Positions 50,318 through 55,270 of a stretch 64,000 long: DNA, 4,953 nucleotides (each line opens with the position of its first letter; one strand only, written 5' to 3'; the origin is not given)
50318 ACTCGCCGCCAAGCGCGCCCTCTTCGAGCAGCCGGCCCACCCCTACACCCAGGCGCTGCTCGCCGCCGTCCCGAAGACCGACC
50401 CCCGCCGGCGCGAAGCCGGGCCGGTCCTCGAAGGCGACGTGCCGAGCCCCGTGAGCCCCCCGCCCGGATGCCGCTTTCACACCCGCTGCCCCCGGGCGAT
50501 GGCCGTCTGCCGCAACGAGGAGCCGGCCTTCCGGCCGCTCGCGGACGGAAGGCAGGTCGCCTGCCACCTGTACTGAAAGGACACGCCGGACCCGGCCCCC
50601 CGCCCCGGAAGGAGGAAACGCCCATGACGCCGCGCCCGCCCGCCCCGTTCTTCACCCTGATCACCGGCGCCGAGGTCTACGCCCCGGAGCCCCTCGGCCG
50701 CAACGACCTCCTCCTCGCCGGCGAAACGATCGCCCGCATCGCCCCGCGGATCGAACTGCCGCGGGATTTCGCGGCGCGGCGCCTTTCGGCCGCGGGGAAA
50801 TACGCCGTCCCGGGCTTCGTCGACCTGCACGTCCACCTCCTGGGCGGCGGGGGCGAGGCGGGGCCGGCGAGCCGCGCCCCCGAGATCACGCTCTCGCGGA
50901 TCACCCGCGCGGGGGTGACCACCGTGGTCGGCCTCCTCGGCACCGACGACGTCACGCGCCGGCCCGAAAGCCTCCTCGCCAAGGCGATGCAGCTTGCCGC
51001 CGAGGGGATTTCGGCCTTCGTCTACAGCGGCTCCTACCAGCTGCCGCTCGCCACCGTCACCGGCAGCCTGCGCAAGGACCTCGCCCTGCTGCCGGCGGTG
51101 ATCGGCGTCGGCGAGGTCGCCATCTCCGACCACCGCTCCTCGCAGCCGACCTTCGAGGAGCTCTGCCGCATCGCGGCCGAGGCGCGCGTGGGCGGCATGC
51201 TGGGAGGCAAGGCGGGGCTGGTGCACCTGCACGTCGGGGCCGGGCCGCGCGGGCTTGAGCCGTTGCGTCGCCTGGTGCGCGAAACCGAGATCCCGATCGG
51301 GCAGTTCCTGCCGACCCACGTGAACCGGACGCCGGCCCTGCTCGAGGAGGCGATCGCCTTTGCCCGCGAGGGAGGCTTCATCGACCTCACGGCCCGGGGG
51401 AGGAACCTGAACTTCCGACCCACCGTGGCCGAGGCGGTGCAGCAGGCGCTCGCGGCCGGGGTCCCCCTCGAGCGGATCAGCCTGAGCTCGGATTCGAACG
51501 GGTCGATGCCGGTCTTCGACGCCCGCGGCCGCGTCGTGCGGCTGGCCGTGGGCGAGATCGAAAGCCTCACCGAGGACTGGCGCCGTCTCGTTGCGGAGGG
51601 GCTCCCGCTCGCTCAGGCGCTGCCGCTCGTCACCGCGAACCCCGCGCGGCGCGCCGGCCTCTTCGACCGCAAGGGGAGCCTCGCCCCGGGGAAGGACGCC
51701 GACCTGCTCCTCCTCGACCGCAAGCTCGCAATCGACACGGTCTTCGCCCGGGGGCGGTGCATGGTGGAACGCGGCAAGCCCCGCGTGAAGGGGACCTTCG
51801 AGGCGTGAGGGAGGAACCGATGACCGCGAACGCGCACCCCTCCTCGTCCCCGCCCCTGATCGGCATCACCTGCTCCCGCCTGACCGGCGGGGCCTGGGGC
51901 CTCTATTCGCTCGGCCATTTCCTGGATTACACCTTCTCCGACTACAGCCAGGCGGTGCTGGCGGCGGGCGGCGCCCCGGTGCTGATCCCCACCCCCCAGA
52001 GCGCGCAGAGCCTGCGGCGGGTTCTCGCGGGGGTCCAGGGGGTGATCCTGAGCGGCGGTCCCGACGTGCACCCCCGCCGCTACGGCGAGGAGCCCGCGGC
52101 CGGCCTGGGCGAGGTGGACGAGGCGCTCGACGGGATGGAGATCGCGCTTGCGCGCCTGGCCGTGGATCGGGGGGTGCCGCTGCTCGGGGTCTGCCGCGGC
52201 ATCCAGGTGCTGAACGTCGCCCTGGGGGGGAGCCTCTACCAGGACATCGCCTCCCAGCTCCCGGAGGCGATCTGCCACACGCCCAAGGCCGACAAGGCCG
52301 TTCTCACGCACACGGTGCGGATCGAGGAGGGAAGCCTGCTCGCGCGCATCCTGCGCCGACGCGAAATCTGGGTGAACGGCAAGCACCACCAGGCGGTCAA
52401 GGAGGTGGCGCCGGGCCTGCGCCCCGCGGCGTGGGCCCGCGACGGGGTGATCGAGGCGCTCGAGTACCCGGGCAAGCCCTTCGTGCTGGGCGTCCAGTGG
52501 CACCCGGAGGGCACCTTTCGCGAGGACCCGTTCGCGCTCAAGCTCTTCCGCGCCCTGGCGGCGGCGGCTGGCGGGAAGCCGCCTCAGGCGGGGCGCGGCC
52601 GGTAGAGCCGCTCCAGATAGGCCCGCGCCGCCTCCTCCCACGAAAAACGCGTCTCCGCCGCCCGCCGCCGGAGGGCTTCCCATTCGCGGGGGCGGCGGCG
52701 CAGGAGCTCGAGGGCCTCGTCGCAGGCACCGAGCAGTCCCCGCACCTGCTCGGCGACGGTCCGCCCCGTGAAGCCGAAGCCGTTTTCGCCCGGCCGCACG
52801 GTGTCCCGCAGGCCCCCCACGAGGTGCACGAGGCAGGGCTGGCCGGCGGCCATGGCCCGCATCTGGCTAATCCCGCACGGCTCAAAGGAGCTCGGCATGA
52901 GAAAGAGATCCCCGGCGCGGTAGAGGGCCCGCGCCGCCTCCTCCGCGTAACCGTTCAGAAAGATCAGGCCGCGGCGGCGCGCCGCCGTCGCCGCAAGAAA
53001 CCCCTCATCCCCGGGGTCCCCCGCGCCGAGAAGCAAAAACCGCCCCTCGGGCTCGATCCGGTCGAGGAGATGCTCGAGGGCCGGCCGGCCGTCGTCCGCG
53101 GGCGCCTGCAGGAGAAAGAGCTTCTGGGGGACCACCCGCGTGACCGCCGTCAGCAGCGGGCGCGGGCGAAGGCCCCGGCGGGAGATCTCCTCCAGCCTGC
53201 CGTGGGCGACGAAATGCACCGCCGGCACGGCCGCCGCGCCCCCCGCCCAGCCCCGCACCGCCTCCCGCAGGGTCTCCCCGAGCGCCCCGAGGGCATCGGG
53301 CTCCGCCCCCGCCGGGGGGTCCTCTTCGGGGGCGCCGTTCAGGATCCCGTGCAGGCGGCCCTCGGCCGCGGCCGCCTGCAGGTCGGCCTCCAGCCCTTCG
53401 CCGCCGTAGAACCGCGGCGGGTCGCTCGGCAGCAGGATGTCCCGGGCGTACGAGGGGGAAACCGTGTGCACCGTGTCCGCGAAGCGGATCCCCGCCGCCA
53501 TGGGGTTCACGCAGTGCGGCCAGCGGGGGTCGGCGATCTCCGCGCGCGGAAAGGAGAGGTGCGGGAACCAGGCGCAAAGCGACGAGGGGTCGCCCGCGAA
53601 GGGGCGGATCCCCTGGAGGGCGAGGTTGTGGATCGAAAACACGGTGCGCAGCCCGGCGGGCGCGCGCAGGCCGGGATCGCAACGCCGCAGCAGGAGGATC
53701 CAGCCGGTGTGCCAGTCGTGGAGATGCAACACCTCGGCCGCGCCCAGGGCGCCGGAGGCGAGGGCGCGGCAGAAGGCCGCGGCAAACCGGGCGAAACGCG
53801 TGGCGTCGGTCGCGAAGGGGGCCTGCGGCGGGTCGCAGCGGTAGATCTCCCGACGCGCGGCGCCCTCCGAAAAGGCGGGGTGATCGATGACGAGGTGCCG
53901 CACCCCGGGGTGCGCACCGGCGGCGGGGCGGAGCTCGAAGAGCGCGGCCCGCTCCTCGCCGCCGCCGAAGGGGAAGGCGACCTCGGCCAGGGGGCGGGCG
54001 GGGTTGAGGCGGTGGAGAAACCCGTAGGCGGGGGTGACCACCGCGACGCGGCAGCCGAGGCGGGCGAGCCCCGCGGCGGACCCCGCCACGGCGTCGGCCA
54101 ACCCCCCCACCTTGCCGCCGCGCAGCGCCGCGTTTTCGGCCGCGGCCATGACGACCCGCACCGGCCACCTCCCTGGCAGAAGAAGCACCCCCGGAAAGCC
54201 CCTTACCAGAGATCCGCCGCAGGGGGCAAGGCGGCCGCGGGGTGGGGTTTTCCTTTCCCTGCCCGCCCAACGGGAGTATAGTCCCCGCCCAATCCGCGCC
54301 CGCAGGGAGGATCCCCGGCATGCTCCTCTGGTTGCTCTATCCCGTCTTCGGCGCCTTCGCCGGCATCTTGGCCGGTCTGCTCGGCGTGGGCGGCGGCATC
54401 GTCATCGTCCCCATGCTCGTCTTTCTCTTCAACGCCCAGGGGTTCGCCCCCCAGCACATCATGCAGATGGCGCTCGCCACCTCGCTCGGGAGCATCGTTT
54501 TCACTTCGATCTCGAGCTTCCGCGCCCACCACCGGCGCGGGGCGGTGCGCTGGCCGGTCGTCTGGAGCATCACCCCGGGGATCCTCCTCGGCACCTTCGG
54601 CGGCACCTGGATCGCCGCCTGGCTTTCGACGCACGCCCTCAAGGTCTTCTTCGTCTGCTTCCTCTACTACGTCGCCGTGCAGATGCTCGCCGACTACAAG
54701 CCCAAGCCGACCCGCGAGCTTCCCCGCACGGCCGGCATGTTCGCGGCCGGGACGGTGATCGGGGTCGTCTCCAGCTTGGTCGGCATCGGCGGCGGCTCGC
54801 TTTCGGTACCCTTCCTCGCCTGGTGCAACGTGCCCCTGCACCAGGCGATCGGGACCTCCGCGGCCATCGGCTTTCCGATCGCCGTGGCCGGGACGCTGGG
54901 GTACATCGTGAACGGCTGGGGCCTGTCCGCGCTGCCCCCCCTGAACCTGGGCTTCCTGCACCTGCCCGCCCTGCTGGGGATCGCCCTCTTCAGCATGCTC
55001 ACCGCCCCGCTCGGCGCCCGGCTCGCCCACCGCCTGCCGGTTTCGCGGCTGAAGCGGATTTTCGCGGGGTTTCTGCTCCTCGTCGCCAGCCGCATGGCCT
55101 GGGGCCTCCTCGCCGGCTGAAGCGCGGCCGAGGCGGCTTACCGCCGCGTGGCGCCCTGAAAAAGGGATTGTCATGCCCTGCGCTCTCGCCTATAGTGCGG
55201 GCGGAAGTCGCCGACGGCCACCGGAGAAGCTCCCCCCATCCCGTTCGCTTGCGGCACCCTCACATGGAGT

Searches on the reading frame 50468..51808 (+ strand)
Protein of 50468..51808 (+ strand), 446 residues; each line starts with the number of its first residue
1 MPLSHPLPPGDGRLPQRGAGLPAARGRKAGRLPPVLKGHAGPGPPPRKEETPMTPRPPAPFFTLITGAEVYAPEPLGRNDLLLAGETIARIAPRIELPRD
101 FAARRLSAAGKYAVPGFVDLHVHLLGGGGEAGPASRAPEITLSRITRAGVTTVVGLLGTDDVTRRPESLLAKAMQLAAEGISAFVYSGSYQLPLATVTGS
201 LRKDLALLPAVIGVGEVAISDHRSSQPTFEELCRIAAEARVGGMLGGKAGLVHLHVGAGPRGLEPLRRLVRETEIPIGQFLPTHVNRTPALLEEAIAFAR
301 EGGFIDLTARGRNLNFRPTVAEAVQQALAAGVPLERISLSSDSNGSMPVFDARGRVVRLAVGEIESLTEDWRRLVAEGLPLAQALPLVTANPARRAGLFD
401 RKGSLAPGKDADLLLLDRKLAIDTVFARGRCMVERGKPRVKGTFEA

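Call 35: search_protein_families(library=pfam, proteins=[window:50468-51808:+], max_evalue=0.00001)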
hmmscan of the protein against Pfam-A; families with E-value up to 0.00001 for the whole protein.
window:50468-51808:+ (446 aa): 2 families
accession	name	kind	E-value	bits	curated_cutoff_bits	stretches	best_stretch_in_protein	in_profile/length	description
PF01979.26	Amidohydro_1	-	1.2e-18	68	25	1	113-430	2-343/345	Amidohydrolase family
PF07969.17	Amidohydro_3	-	1.1e-15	58.6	29.7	1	374-420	402-448/472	Amidohydrolase family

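Call 76: search_protein_families(library=ncbifam, proteins=[window:50600-51808:+], max_evalue=1e-10)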
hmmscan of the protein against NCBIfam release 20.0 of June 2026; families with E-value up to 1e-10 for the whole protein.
window:50600-51808:+ (402 aa): 12 families
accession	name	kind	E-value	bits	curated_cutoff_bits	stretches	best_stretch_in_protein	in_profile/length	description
TIGR01975.1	isoAsp_dipep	equivalog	9.7e-144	479.3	331.25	1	18-401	1-389/389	beta-aspartyl-peptidase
NF004839.0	PRK06189.1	equivalog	1.5e-14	53.5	631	0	19-80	5-63/451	allantoinase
NF006689.0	PRK09237.1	equivalog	2e-14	52.9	371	0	19-110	5-90/383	amidohydrolase/deacetylase family metallohydrolase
NF006056.0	PRK08204.1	subfamily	6.4e-13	48.3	391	0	331-375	338-382/449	hypothetical protein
TIGR03178.1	allantoinase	equivalog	9.9e-13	47.7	357.85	0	327-375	339-386/441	allantoinase AllB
NF011990.0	PRK15446.2-6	subfamily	1.1e-12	47.4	233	0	334-390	325-384/390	alpha-D-ribose 1-methylphosphonate 5-triphosphate diphosphatase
TIGR02318.1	phosphono_phnM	equivalog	2.9e-12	46.2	390.55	0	333-387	318-374/376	phosphonate metabolism protein PhnM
NF011987.0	PRK15446.2-3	subfamily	3.6e-12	45.8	253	0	334-391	325-386/395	alpha-D-ribose 1-methylphosphonate 5-triphosphate diphosphatase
NF011989.0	PRK15446.2-5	equivalog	1.3e-11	43.9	565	0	332-389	319-378/385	alpha-D-ribose 1-methylphosphonate 5-triphosphate diphosphatase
NF002668.0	PRK02382.1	equivalog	3.8e-11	42.3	452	0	333-375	332-373/436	dihydroorotase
TIGR00221.1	nagA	equivalog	7.5e-11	41.6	225.65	0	324-381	317-375/380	N-acetylglucosamine-6-phosphate deacetylase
NF009941.0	PRK13404.1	subfamily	9.5e-11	41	647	0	17-80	4-63/478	dihydropyrimidinase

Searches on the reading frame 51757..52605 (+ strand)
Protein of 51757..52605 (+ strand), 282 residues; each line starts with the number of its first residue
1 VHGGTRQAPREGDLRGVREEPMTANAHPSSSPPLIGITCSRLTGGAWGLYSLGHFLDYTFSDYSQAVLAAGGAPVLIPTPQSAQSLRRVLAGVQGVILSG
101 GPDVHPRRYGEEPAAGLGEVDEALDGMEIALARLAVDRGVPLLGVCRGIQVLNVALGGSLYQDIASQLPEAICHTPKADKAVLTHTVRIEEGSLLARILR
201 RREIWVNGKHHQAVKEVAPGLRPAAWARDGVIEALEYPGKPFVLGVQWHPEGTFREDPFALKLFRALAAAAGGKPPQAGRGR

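Call 35: search_protein_families(library=pfam, proteins=[window:51757-52605:+], max_evalue=0.00001)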
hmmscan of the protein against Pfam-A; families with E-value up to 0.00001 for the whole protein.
window:51757-52605:+ (282 aa): 2 families
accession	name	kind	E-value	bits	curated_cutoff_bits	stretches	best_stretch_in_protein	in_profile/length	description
PF07722.19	Peptidase_C26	-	9.3e-67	225.4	20.5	1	33-251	1-219/219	Peptidase C26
PF00117.34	GATase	-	2e-16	60.7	22.8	1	76-256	26-177/190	Glutamine amidotransferase class-I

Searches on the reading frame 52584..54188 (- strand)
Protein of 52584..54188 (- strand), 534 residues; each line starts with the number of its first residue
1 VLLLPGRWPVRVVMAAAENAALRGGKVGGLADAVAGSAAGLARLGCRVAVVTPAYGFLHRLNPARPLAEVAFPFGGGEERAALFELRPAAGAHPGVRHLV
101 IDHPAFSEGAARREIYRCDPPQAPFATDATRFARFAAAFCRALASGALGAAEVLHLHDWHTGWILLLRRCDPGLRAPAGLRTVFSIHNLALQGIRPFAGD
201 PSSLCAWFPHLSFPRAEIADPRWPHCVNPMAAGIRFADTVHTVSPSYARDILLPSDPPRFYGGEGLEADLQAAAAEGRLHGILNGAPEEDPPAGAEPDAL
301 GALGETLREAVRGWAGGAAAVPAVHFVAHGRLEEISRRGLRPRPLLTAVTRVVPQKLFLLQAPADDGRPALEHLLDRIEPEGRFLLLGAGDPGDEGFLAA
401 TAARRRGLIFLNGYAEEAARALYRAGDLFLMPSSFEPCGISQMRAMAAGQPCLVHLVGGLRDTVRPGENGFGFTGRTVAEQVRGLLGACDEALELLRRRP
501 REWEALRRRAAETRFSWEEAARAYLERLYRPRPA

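Call 35: search_protein_families(library=pfam, proteins=[window:52584-54188:-], max_evalue=0.00001)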
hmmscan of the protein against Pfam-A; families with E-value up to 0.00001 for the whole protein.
window:52584-54188:- (534 aa): 4 families
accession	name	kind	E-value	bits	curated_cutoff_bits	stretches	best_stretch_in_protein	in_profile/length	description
PF08323.17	Glyco_transf_5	-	2.7e-50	171.8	22.7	1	11-271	1-238/239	Starch synthase catalytic domain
PF13692.12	Glyco_trans_1_4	-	2.2e-13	51.1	27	1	374-480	27-134/142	Glycosyl transferases group 1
PF00534.26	Glycos_transf_1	-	4.1e-12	46.4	26.4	1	379-485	45-152/172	Glycosyl transferases group 1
PF13439.12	Glyco_transf_4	-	3.2e-06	27.7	28.5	0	108-251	31-148/170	Glycosyltransferase Family 4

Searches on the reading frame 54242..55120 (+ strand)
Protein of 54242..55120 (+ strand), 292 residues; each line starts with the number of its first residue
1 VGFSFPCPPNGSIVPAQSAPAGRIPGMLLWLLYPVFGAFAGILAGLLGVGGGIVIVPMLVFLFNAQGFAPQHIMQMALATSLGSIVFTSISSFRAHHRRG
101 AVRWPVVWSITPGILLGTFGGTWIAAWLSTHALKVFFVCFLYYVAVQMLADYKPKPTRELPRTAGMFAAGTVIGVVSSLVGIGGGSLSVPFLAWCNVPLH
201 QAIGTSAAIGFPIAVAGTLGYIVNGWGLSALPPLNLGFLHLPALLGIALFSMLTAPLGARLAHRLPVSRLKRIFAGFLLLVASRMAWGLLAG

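Call 35: search_protein_families(library=pfam, proteins=[window:54242-55120:+], max_evalue=0.00001)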
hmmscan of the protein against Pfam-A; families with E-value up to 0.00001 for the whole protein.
window:54242-55120:+ (292 aa): 1 family
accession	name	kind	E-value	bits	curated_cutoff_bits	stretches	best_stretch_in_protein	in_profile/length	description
PF01925.25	TauE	-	3.3e-59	200.9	32.6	1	35-285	3-237/237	Sulfite exporter TauE/SafE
